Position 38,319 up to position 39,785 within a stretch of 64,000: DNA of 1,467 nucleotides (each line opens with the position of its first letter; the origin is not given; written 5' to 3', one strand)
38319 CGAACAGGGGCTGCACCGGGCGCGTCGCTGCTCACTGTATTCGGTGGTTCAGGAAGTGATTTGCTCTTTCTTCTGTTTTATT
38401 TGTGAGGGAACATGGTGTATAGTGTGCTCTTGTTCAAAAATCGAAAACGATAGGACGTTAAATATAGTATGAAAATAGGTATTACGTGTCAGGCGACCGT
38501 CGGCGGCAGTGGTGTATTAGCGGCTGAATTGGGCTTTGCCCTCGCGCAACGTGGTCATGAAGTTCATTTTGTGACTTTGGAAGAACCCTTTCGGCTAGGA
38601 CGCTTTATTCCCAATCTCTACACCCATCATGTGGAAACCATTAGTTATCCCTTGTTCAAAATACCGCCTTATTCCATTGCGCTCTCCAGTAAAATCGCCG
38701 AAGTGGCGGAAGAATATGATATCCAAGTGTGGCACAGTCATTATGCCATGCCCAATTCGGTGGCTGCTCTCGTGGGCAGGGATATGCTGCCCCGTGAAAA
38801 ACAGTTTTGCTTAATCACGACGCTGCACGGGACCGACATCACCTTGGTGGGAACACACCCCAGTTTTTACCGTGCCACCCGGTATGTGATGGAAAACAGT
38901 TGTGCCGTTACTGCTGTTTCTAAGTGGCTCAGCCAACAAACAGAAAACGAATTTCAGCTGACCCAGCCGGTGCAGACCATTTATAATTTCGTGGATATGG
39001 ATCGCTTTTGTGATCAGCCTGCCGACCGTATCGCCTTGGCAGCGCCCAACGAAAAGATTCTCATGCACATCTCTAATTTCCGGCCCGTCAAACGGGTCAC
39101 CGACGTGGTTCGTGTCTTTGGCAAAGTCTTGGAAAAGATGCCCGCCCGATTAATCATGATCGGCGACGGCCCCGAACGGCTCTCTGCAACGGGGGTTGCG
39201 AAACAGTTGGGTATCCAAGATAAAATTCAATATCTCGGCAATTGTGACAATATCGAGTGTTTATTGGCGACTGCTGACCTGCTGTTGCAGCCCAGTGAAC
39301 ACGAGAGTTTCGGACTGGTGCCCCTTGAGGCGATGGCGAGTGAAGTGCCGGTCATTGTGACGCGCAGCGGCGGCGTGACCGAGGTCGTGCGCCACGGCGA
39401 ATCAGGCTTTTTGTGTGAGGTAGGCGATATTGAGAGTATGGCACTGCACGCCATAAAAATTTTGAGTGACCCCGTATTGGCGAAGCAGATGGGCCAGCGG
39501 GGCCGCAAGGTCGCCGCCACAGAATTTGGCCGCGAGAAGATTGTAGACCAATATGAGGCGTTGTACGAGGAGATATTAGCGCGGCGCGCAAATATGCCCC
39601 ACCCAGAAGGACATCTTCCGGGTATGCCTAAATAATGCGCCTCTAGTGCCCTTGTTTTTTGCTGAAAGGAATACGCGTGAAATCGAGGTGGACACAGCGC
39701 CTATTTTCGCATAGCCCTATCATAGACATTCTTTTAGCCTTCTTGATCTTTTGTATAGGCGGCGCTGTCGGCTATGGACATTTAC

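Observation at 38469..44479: BshA-like GT4 glycosyltransferase immediately upstream of a third giant membrane plus TPR protein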

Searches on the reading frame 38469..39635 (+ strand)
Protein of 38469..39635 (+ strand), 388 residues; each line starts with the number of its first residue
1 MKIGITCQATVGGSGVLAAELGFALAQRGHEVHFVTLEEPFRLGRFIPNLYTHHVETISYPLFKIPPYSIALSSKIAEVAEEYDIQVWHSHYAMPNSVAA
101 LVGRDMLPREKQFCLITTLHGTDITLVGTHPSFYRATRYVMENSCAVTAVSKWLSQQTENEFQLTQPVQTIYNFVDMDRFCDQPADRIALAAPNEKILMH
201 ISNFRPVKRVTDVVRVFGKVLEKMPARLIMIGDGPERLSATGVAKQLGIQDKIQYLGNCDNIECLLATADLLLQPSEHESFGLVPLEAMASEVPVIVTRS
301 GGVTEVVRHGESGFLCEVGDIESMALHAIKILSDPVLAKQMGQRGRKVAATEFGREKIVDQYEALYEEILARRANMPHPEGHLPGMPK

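Call 6: search_protein_families(library=pfam, proteins=[window:38469-39635:+], max_evalue=0.01)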
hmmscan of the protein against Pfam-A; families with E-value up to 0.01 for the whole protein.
window:38469-39635:+ (388 aa): 7 families
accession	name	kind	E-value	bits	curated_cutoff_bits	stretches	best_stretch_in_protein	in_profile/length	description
PF00534.26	Glycos_transf_1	-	1.9e-38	132.1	26.4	1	190-347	9-171/172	Glycosyl transferases group 1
PF13692.12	Glyco_trans_1_4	-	4.5e-30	105.2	27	1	196-334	2-142/142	Glycosyl transferases group 1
PF13439.12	Glyco_transf_4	-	3e-24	86.4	28.5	1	11-179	1-170/170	Glycosyltransferase Family 4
PF20706.3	GT4-conflict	-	2.2e-14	53.7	26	1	131-309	134-322/385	Family 4 Glycosyltransferase in conflict systems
PF13579.12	Glyco_trans_4_4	-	7.3e-10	39.8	29.7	1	12-158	1-142/158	Glycosyl transferase 4-like domain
PF13477.12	Glyco_trans_4_2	-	7.8e-08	33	23.4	1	24-149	19-137/139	Glycosyl transferase 4-like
PF13524.12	Glyco_trans_1_2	-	0.0076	16.7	25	0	279-361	61-141/144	Glycosyl transferase-like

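Call 7: search_protein_families(library=ncbifam, proteins=[window:38469-39635:+], max_evalue=0.01)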
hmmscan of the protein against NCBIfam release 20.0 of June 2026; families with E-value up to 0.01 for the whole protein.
window:38469-39635:+ (388 aa): 45 families (the best 25 are shown)
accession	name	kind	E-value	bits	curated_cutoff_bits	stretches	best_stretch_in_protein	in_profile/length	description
TIGR03999.1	thiol_BshA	equivalog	1.7e-148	494.6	273.7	1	1-370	1-374/375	N-acetyl-alpha-D-glucosaminyl L-malate synthase BshA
TIGR03088.1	stp2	hypoth_equivalog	3.4e-38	131.7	409.05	1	120-370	112-374/374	TIGR03088 family PEP-CTERM/XrtA system glycosyltransferase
NF041876.1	EPS_EpsE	equivalog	2.4e-24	86.3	400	1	118-356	143-383/389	exopolysaccharide biosynthesis GT4 family glycosyltransferase EpsE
NF038229.1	Glyco4_Geo_Pelo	equivalog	3.2e-23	82.3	400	1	109-370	76-337/338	GPMC system family 4 glycosyltransferase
NF047684.1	TeichurnBiosyTuaC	equivalog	5.8e-22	78.1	550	1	81-369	105-389/391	teichuronic acid biosynthesis protein TuaC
TIGR03449.1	mycothiol_MshA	equivalog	3.3e-21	75.7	462.5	1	168-370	190-404/406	D-inositol-3-phosphate glycosyltransferase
TIGR02149.1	glgA_Coryne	subfamily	4.8e-21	75.3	302.4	1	259-370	274-391/391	glycogen synthase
TIGR04063.1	stp3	hypoth_equivalog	4.8e-19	68.5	442.05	1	134-370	144-396/397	TIGR04063 family PEP-CTERM/XrtA system glycosyltransferase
NF053787.1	GlcN_PG_synth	equivalog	2.7e-18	66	480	1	253-370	246-360/361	N-acetylglucosaminyl phosphatidylglycerol synthase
TIGR04047.1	MSMEG_0565_glyc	hypoth_equivalog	3.1e-18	66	259.85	1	13-350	13-356/373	MSMEG_0565 family glycosyltransferase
TIGR04157.1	glyco_rSAM_CFB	subfamily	2.4e-16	59.8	400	1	192-366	224-406/406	TIGR04157 family glycosyltransferase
NF047880.1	glyco_SdgA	exception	2.5e-16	59.3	800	1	111-364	237-485/488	serine-aspartate repeat adhesin O-glycosyltransferase SdgA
NF050063.1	ProtGlycPglJ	equivalog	1.7e-15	57.1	500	1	167-360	169-357/363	N-acetylgalactosamine-N,N'-diacetylbacillosaminyl-diphospho-undecaprenol 4-alpha-N-acetylgalactosaminyltransferase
NF046085.1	XrtY_assoc_Gly1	equivalog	4.5e-15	55.4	400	1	144-370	161-385/387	XrtY-associated glycosyltransferase XYAG1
NF038255.1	exopoly_VpsD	equivalog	5e-15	55.2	300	1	146-370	159-380/381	VpsD family glycosyltransferase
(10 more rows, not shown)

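Call 9: find_encoding_contigs(protein=window:38469-39635:+, flank=10000, max_places=6)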
Protein window:38469-39635:+ (388 aa): 11 contigs read that carry it; 4 places shown.
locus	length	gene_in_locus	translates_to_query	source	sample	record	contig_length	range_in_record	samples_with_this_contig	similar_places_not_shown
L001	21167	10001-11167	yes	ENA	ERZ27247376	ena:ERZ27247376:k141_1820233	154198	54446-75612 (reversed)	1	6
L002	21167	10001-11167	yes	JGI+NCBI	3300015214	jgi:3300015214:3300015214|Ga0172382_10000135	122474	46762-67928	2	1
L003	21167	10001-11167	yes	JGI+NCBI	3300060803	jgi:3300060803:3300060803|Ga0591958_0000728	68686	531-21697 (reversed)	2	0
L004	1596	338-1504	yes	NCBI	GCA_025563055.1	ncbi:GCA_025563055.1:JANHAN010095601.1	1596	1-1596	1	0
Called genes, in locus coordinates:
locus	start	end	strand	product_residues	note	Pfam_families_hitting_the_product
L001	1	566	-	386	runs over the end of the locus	PF13088:BNR_2, PF02012:BNR (faint)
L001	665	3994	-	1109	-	PF02837:Glyco_hydro_2_N, PF22666:Glyco_hydro_2_N2 (weak), PF00703:Glyco_hydro_2, PF02836:Glyco_hydro_2_C, PF16353:LacZ_4, PF02929:Bgal_small_N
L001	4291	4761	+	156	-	PF01502:PRA-CH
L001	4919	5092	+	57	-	PF00471:Ribosomal_L33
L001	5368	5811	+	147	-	-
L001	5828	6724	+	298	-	PF05096:Glu_cyclase_2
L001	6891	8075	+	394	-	PF05222:AlaDh_PNT_N, PF01262:AlaDh_PNT_C, PF02826:2-Hacid_dh_C (faint)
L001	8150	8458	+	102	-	PF12769:PNTB_4TM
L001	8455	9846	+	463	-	PF02233:PNTB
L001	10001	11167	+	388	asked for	PF13439:Glyco_transf_4, PF13579:Glyco_trans_4_4, PF20706:GT4-conflict, PF13477:Glyco_trans_4_2, PF00534:Glycos_transf_1, PF13692:Glyco_trans_1_4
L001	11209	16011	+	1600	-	PF07719:TPR_2 (faint), PF12895:ANAPC3 (faint), PF13428:TPR_14 (faint), PF13432:TPR_16 (faint), PF14559:TPR_19 (faint), PF00515:TPR_1 (faint), PF13174:TPR_6 (faint), PF13431:TPR_17 (faint), +1 more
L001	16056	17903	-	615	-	PF01541:GIY-YIG, PF27096:UvrC_M, PF02151:UVR (weak), PF22920:UvrC_RNaseH, PF00633:HHH (faint), PF08459:UvrC_RNaseH_dom, PF12826:HHH_2, PF14520:HHH_5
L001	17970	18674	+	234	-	PF06695:Sm_multidrug_ex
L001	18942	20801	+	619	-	PF00801:PKD, PF18911:PKD_4, PF00801:PKD (weak)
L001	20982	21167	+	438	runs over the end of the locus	PF04052:TolB_N, PF26549:Tricorn_N, PF26550:Tricorn_2nd, PF26549:Tricorn_N, PF07676:PD40, PF26550:Tricorn_2nd, PF07676:PD40, PF26549:Tricorn_N, +5 more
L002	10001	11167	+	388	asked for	PF13439:Glyco_transf_4, PF13579:Glyco_trans_4_4, PF20706:GT4-conflict, PF13477:Glyco_trans_4_2, PF00534:Glycos_transf_1, PF13692:Glyco_trans_1_4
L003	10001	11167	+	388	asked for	PF13439:Glyco_transf_4, PF13579:Glyco_trans_4_4, PF20706:GT4-conflict, PF13477:Glyco_trans_4_2, PF00534:Glycos_transf_1, PF13692:Glyco_trans_1_4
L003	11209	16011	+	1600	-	PF07719:TPR_2 (faint), PF12895:ANAPC3 (faint), PF13428:TPR_14 (faint), PF13432:TPR_16 (faint), PF14559:TPR_19 (faint), PF00515:TPR_1 (faint), PF13174:TPR_6 (faint), PF13431:TPR_17 (faint), +1 more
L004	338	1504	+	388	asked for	PF13439:Glyco_transf_4, PF13579:Glyco_trans_4_4, PF20706:GT4-conflict, PF13477:Glyco_trans_4_2, PF00534:Glycos_transf_1, PF13692:Glyco_trans_1_4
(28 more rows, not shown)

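Call 12: find_homologous_proteins(query=window:38469-39635:+, max_evalue=1e-20)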
Query window:38469-39635:+ (388 aa): 8000 proteins with E <= 1e-20 among 8000 candidates; the best 120 are listed.
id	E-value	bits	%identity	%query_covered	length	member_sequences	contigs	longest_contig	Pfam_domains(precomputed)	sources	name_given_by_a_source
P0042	8.3e-260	879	100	100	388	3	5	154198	PF00534.27,PF13477.13,PF13579.13,PF13439.13,PF20706.4,PF13692.13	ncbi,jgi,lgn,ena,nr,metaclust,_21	ncbi:MAG: N-acetyl-alpha-D-glucosaminyl L-malate synthase BshA [Candidatus Hydrogenedentes bacterium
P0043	1.3e-203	694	78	100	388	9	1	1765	PF00534.27,PF13477.13,PF13579.13,PF13524.13,PF13439.13,PF20706.4,PF13692.13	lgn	-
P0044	2.8e-202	690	77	100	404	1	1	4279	PF00534.27,PF13477.13,PF13579.13,PF13524.13,PF13439.13,PF20706.4,PF13692.13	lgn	-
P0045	3.3e-191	654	76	96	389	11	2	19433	PF00534.27,PF13477.13,PF13579.13,PF13439.13,PF20706.4,PF13692.13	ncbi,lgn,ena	-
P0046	5.7e-190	650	73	99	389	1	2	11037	PF00534.27,PF13477.13,PF13579.13,PF13524.13,PF13439.13,PF20706.4,PF13692.13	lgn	-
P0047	1.3e-189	648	74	99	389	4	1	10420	PF00534.27,PF13477.13,PF13579.13,PF13439.13,PF20706.4,PF13692.13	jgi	-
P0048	1.2e-188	645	74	96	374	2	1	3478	PF00534.27,PF13477.13,PF13579.13,PF13439.13,PF20706.4,PF13692.13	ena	-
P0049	4.8e-188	643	72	99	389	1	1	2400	PF00534.27,PF13477.13,PF13579.13,PF13524.13,PF13439.13,PF20706.4,PF13692.13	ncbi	-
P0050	6.3e-187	640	72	99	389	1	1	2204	PF00534.27,PF13477.13,PF13579.13,PF13524.13,PF13439.13,PF20706.4,PF13692.13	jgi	-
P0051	8.0e-187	639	74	99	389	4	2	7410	PF00534.27,PF13477.13,PF13579.13,PF13439.13,PF20706.4,PF13692.13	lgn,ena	-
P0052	8.5e-187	639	74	96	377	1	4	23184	PF00534.27,PF13477.13,PF13579.13,PF13439.13,PF20706.4,PF13692.13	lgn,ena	-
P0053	1.8e-179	615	72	98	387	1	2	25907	PF00534.27,PF13477.13,PF13579.13,PF13439.13,PF20706.4,PF13692.13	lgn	-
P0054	7.0e-179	613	70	97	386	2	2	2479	PF00534.27,PF13477.13,PF13579.13,PF13524.13,PF13439.13,PF20706.4,PF13692.13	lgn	-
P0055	2.4e-178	611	71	96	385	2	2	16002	PF00534.27,PF13477.13,PF13579.13,PF13439.13,PF20706.4,PF13692.13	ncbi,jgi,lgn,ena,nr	ncbi:MAG: N-acetyl-alpha-D-glucosaminyl L-malate synthase BshA [Candidatus Hydrogenedens sp.]|jgi:N-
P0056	7.1e-176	603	70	97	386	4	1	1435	PF00534.27,PF13477.13,PF13579.13,PF13439.13,PF20706.4,PF13692.13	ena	-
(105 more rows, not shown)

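Call 14: find_related_loci(query=window:38469-39635:+, collection=genome_contigs, flank=10000)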
Query window:38469-39635:+ (388 aa) in genome_contigs; peptide patterns used: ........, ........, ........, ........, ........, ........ (x = any residue, [..] = any of these).
142 stretches matched a pattern; 100 encode a relative of the query (tblastn E <= 1e-3); the best 80 are kept; 80 distinct loci.
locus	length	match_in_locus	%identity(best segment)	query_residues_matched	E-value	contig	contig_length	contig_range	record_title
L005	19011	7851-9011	78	1-387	0e+0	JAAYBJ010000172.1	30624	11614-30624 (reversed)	MAG: Candidatus Hydrogenedentota bacterium isolate AS06rmzACSIP_301 318326_AS06, whole genome shotgun sequence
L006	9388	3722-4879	74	1-386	0e+0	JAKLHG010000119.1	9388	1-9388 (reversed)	MAG: Candidatus Hydrogenedentota bacterium isolate RA.bin58 RA.bin58_119, whole genome shotgun sequence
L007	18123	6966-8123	74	1-386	0e+0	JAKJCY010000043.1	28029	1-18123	MAG: Candidatus Hydrogenedentota bacterium isolate UR.bin34 NODE_43_length_28029_cov_14.754436, whole genome shotgun seq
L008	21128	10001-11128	68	1-376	1e-178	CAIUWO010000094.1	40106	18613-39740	MAG: Candidatus Hydrogenedentes bacterium isolate Loclat_bin-18389 genome assembly, contig: bin-18389:0094/1056, whole g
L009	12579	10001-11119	67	1-373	7e-177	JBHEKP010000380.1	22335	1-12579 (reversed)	MAG: Candidatus Hydrogenedentales bacterium isolate bin.207 k141_5988313, whole genome shotgun sequence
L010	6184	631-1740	65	1-370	5e-170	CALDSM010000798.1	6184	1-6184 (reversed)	MAG TPA_asm: uncultured bacterium isolate SRR3330204_bin.145_CONCOCT_v1.1_MAG genome assembly, contig: ERZ724078.8474, w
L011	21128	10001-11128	62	1-376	5e-163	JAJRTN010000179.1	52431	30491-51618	MAG: Candidatus Hydrogenedentota bacterium isolate Dive96_bin1.67 k141_4517319, whole genome shotgun sequence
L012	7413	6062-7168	63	1-369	1e-159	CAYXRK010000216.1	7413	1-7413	MAG TPA_asm: uncultured Nitrospirales bacterium isolate binchicken_co248_263 genome assembly, contig: NODE_15765_length_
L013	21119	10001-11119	60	1-373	2e-154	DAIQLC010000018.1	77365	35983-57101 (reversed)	MAG TPA_asm: Candidatus Hydrogenedentota bacterium isolate CTOTU19843 NODE_281_length_77365_cov_12.392718, whole genome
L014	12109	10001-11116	60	1-372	5e-154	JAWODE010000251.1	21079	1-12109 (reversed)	MAG: Candidatus Hydrogenedentota bacterium isolate BLK5-2.bin.115 k191_1106322, whole genome shotgun sequence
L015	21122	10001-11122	49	1-373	4e-117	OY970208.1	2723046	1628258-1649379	MAG: uncultured candidate division Zixibacteria bacterium isolate MFD04408.bin.1.44 genome assembly, chromosome: 1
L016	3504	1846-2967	49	1-373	5e-119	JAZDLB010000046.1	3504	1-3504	MAG: Candidatus Zixiibacteriota bacterium isolate MEGAHIT-group-0.565 k141_3278219, whole genome shotgun sequence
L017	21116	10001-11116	48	1-370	2e-115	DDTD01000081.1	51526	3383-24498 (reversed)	MAG TPA_asm: Ignavibacteria bacterium UBA2373 UBA2373_contig_12896, whole genome shotgun sequence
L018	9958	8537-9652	48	1-370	1e-115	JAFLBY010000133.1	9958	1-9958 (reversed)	MAG: Candidatus Kapaibacterium sp. isolate UWPOB_KAPA1 gnl_X_FIELABBJ_133, whole genome shotgun sequence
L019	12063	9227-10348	47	1-372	9e-115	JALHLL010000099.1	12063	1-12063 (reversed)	MAG: bacterium isolate Bin_11_3_sub c_000000019706, whole genome shotgun sequence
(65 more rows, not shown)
